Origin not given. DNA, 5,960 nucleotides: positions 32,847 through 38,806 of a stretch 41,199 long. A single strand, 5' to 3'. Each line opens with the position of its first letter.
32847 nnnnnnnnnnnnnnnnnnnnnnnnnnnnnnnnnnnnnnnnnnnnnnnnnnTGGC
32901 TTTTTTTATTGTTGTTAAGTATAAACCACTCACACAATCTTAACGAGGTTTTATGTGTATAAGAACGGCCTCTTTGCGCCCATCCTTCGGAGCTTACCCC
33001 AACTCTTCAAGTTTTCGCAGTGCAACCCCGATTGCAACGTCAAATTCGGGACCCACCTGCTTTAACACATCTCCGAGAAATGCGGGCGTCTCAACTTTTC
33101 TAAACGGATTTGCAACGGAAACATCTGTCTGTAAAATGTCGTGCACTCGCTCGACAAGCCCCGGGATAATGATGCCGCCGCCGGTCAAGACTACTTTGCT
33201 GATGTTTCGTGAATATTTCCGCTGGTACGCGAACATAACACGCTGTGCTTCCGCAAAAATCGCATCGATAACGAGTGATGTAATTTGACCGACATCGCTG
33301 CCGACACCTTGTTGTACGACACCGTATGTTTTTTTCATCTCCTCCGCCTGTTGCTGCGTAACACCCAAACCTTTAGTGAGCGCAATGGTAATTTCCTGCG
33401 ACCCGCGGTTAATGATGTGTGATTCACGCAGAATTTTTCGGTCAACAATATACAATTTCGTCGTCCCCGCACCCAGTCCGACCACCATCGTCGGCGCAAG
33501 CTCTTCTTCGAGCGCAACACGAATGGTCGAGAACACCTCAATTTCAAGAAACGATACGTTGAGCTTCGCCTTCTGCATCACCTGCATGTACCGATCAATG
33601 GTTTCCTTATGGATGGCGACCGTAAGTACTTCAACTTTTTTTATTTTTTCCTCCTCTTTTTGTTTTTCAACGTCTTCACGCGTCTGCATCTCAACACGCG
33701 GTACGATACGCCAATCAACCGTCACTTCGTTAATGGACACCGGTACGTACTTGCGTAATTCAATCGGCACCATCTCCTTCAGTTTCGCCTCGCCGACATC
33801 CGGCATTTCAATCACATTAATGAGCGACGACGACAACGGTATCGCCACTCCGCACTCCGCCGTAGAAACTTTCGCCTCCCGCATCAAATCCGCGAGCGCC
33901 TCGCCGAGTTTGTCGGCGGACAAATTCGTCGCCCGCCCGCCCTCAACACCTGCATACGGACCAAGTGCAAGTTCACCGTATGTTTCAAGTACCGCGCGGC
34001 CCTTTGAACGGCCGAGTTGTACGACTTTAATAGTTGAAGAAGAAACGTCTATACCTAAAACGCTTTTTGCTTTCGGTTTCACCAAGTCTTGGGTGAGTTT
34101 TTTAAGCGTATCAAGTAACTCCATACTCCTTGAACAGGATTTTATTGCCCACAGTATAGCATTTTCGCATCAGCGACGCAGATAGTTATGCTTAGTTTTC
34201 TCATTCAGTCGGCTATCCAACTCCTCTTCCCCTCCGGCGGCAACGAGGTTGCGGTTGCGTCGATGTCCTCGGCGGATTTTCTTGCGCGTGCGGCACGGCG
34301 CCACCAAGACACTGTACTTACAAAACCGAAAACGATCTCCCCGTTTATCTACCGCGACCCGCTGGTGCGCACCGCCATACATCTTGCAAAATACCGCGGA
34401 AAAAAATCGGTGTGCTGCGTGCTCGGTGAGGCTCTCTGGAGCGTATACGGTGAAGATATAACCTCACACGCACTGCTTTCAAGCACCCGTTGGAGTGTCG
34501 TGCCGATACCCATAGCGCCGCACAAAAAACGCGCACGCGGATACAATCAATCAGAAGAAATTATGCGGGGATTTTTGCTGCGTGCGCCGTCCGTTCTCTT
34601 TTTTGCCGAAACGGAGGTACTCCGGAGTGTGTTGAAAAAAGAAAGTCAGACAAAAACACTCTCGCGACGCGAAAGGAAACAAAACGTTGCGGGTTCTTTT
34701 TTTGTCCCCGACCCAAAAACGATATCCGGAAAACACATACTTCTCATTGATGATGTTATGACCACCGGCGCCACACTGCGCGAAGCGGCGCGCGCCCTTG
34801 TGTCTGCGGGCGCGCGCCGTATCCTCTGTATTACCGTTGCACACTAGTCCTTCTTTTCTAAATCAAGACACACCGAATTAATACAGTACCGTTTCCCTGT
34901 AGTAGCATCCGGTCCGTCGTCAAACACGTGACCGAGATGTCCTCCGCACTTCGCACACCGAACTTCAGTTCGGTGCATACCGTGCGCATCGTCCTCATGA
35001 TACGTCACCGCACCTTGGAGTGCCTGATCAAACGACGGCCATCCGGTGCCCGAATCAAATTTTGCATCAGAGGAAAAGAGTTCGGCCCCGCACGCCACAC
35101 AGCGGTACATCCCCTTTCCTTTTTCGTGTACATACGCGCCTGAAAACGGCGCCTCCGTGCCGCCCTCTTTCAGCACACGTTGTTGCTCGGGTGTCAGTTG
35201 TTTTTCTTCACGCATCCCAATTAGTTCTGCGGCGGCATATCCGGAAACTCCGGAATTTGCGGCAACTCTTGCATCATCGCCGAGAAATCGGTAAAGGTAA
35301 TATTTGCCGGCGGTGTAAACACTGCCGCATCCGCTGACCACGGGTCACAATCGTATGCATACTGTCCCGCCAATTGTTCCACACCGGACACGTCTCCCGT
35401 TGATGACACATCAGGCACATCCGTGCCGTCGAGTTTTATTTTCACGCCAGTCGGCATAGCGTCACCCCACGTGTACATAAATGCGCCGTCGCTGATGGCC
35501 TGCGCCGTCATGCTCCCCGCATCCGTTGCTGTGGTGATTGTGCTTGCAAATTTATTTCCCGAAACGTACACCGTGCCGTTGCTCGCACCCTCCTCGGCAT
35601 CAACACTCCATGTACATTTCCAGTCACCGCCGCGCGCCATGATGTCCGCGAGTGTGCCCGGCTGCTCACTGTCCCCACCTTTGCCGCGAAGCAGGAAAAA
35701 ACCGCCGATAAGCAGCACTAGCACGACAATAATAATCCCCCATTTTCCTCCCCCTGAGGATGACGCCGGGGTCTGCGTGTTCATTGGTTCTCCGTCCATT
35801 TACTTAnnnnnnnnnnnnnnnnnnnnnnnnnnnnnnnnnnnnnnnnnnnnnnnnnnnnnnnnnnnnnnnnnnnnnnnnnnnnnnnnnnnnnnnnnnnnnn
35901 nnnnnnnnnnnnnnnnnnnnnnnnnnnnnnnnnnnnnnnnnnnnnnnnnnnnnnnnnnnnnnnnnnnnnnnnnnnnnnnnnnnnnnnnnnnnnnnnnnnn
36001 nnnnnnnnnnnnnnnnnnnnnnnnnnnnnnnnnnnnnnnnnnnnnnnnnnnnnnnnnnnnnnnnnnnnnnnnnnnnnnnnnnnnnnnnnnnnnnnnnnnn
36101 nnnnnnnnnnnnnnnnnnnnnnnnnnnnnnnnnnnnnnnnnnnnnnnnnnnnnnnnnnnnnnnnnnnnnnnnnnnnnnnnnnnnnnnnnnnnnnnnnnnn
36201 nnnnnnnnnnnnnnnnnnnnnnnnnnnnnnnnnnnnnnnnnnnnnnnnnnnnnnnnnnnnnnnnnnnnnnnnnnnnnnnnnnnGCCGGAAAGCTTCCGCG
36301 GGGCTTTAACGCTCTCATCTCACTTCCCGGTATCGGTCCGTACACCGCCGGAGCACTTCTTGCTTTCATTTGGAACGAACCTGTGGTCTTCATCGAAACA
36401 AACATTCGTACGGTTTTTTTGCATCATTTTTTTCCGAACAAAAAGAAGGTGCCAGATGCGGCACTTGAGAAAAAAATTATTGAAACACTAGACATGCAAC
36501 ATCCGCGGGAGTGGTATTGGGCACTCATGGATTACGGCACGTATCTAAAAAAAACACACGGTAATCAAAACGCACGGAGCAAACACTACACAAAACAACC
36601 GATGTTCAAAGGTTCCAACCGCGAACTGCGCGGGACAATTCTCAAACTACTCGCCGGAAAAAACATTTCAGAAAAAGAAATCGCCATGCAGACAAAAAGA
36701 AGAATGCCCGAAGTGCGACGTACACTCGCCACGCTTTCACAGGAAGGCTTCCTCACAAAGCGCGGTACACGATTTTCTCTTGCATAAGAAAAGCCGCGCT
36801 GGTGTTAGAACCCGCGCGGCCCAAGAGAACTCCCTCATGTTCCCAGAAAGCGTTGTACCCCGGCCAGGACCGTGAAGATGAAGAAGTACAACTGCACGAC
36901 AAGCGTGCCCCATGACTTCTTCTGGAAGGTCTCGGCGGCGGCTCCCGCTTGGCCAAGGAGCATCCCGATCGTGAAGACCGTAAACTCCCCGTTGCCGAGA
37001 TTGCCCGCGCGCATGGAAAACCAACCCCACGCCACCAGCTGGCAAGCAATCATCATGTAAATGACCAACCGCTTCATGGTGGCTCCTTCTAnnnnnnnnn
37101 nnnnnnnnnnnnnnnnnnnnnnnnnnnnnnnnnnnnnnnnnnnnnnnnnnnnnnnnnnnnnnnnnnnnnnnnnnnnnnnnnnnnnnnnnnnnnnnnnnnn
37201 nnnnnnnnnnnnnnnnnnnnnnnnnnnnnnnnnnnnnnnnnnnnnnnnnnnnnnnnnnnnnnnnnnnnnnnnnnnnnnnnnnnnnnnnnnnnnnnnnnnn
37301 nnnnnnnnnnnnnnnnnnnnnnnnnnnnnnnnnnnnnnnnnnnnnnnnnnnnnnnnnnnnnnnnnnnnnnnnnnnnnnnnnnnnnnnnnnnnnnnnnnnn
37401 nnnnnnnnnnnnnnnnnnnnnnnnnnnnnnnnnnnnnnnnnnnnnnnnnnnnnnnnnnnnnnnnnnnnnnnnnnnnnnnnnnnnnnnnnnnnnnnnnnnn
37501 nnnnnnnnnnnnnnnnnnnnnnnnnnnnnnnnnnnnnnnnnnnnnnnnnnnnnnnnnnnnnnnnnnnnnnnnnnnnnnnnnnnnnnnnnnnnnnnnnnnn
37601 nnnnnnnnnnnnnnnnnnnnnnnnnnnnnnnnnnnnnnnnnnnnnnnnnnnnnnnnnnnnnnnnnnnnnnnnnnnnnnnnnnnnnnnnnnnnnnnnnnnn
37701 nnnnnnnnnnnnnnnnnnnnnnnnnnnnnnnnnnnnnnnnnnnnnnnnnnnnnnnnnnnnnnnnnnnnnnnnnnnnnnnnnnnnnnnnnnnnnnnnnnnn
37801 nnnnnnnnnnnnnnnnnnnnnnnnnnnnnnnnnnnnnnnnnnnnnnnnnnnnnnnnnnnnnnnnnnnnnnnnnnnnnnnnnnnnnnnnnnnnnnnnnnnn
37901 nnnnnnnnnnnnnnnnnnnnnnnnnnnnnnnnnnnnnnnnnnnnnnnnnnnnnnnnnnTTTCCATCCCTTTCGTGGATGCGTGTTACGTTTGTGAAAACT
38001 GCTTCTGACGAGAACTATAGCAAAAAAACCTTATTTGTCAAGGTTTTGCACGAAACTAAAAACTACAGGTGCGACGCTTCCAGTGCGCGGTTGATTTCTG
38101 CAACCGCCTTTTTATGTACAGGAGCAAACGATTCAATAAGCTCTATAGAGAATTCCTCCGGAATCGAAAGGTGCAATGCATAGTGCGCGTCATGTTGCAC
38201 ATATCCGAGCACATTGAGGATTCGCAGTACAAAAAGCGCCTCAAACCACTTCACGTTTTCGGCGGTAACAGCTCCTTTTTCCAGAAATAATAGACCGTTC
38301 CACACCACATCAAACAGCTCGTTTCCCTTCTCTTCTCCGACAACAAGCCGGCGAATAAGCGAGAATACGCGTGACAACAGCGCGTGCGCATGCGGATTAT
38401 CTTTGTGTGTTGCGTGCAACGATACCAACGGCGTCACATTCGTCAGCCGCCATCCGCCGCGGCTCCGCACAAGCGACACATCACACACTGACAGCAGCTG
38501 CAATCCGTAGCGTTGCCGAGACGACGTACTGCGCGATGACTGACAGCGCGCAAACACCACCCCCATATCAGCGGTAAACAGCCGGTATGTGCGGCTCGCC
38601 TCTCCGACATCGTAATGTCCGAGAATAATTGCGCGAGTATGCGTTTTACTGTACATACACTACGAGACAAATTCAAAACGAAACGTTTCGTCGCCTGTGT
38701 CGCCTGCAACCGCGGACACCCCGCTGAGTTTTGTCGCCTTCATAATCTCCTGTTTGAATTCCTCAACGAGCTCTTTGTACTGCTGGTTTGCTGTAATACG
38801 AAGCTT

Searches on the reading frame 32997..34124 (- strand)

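Call 58: search_protein_families(library=pfam, proteins=[window:32997-34124:-], max_evalue=0.001)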
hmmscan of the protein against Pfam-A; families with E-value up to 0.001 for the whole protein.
window:32997-34124:- (376 aa): 2 families
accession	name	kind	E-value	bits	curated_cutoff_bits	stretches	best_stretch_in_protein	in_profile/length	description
PF11104.14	PilM_2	-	1e-33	117.2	27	1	24-371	1-339/340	Type IV pilus assembly protein PilM;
PF14450.12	FtsA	-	9.9e-13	49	31.8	1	214-349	2-122/127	Cell division protein FtsA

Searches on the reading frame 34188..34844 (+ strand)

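Call 58: search_protein_families(library=pfam, proteins=[window:34188-34844:+], max_evalue=0.001)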
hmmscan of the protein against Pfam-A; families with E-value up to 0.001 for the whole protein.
window:34188-34844:+ (219 aa): 2 families
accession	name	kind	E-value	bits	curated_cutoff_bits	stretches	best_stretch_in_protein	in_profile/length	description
PF00156.33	Pribosyltran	-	6.9e-10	38.9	26.3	1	152-218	65-124/158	Phosphoribosyl transferase domain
PF14681.12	UPRTase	-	1.9e-05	24.7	27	1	143-217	82-158/206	Uracil phosphoribosyltransferase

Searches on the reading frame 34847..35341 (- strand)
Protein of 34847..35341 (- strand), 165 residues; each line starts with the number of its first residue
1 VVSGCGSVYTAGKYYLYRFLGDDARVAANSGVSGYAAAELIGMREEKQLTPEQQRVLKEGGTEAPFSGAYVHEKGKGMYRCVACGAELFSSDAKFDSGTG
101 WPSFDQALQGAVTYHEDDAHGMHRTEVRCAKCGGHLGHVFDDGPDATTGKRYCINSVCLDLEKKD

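Call 58: search_protein_families(library=pfam, proteins=[window:34847-35341:-], max_evalue=0.001)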
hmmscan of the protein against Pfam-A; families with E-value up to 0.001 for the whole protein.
window:34847-35341:- (165 aa): 2 families
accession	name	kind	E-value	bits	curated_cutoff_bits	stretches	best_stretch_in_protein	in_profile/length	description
PF01641.26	SelR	-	6.6e-51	171.6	24.9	1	49-162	1-115/116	SelR domain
PF24046.1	At4g08330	-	1.5e-05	25.5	27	0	123-148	75-100/129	At4g08330 beta-tent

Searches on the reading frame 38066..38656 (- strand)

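Call 58: search_protein_families(library=pfam, proteins=[window:38066-38656:-], max_evalue=0.001)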
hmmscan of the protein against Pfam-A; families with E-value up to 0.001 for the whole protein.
window:38066-38656:- (197 aa): 1 family
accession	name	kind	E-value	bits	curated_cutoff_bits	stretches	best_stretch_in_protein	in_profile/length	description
PF11967.14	RecO_N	-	1.5e-08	35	27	1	4-68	3-68/80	Recombination protein O N terminal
